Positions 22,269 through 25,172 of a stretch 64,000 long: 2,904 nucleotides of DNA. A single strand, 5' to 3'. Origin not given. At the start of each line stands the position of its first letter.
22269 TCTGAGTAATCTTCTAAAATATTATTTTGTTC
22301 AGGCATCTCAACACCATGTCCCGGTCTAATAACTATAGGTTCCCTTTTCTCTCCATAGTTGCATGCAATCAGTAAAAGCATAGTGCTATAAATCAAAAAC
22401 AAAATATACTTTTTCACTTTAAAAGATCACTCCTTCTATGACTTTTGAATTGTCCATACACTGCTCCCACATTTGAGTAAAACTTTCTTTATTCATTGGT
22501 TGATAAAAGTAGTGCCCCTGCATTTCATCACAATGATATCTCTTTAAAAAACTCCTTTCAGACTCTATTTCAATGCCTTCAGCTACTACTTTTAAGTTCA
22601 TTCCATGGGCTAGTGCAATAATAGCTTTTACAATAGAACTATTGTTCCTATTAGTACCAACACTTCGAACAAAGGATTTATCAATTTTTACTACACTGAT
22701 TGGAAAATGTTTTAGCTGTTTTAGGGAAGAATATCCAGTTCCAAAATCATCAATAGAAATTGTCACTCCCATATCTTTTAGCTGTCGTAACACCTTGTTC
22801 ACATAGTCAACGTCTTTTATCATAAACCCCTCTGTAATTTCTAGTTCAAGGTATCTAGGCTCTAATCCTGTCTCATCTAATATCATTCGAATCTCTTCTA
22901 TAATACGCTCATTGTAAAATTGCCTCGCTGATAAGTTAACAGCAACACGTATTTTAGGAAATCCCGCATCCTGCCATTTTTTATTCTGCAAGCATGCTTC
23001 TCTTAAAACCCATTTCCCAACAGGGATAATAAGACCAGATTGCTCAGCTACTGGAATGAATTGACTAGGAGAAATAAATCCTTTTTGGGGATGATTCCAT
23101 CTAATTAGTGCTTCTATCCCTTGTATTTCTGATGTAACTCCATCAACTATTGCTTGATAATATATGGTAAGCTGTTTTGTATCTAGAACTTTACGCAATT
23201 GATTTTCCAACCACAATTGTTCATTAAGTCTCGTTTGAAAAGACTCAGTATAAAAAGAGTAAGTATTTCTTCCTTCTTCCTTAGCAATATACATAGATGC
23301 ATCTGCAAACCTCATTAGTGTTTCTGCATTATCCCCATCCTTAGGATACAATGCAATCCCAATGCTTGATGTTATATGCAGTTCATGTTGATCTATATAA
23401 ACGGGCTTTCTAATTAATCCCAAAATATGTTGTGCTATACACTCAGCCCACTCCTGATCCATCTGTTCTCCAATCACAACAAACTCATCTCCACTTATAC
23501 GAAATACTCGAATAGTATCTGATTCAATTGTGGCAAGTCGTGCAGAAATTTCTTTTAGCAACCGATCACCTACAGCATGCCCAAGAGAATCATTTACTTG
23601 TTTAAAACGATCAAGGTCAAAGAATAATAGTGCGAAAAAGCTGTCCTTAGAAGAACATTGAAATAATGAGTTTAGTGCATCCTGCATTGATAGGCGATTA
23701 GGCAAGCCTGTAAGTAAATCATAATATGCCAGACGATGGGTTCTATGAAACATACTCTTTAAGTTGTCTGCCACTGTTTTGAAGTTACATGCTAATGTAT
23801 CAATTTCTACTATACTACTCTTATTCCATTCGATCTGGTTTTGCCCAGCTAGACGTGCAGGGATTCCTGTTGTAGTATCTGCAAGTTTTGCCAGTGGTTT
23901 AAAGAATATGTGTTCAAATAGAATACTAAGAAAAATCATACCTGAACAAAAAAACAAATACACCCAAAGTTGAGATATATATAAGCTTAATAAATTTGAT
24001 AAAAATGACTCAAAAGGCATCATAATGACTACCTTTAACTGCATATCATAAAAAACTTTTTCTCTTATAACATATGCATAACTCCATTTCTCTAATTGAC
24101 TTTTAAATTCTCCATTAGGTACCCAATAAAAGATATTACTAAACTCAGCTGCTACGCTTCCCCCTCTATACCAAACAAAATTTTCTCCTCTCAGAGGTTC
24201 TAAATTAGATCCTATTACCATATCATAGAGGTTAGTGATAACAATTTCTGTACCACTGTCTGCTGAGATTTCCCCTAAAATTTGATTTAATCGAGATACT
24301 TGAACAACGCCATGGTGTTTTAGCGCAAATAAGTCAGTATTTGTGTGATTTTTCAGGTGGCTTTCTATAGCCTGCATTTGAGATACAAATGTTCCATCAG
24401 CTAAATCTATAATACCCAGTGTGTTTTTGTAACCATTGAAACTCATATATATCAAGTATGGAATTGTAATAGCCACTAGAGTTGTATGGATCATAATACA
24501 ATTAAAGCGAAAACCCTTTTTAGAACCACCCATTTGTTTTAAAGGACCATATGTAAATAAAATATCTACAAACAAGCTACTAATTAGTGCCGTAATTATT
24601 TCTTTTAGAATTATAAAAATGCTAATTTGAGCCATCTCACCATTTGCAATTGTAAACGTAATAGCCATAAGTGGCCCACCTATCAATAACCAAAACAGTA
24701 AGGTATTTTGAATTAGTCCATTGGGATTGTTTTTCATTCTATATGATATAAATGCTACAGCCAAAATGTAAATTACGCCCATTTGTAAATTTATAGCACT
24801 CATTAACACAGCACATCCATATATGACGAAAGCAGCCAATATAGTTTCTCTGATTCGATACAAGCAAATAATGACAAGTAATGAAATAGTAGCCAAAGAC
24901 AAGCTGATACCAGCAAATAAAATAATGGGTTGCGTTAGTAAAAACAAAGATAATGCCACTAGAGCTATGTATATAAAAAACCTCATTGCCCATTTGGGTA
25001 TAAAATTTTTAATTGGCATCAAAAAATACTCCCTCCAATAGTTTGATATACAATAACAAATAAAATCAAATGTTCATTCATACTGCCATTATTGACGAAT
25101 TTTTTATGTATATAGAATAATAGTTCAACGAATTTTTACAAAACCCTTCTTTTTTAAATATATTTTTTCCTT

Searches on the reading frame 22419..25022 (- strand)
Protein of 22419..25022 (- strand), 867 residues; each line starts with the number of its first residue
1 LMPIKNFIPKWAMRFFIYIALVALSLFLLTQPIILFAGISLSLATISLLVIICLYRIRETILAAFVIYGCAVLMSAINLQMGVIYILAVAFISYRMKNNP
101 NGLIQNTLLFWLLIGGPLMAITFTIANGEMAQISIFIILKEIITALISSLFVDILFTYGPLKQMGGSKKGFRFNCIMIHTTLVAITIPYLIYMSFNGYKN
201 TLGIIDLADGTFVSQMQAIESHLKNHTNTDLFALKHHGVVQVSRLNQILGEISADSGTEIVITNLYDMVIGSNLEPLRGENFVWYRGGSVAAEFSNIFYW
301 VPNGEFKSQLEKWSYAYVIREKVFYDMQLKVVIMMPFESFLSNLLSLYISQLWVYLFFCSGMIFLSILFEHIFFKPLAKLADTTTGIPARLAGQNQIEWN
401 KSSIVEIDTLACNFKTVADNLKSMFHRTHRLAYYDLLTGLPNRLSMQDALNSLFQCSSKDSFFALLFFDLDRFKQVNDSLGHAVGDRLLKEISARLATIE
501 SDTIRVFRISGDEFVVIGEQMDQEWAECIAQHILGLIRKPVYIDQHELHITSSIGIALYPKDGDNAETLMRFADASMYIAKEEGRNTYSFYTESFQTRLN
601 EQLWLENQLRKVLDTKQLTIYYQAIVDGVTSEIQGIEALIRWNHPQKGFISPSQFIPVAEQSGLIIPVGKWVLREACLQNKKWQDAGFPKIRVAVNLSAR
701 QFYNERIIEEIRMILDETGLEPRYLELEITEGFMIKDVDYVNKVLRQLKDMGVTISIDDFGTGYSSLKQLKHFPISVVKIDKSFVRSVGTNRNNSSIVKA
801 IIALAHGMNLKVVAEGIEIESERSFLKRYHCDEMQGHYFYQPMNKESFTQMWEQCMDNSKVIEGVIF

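Call 11: search_protein_families(library=pfam, proteins=[window:22419-25022:-], max_evalue=0.0001)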
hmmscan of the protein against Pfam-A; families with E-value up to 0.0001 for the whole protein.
window:22419-25022:- (867 aa): 2 families
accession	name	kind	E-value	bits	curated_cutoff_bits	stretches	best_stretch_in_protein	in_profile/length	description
PF00563.25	EAL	-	8.9e-73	245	31.3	1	607-842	2-236/236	EAL domain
PF00990.26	GGDEF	-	4.3e-41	140.8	23.8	1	432-586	1-160/161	Diguanylate cyclase, GGDEF domain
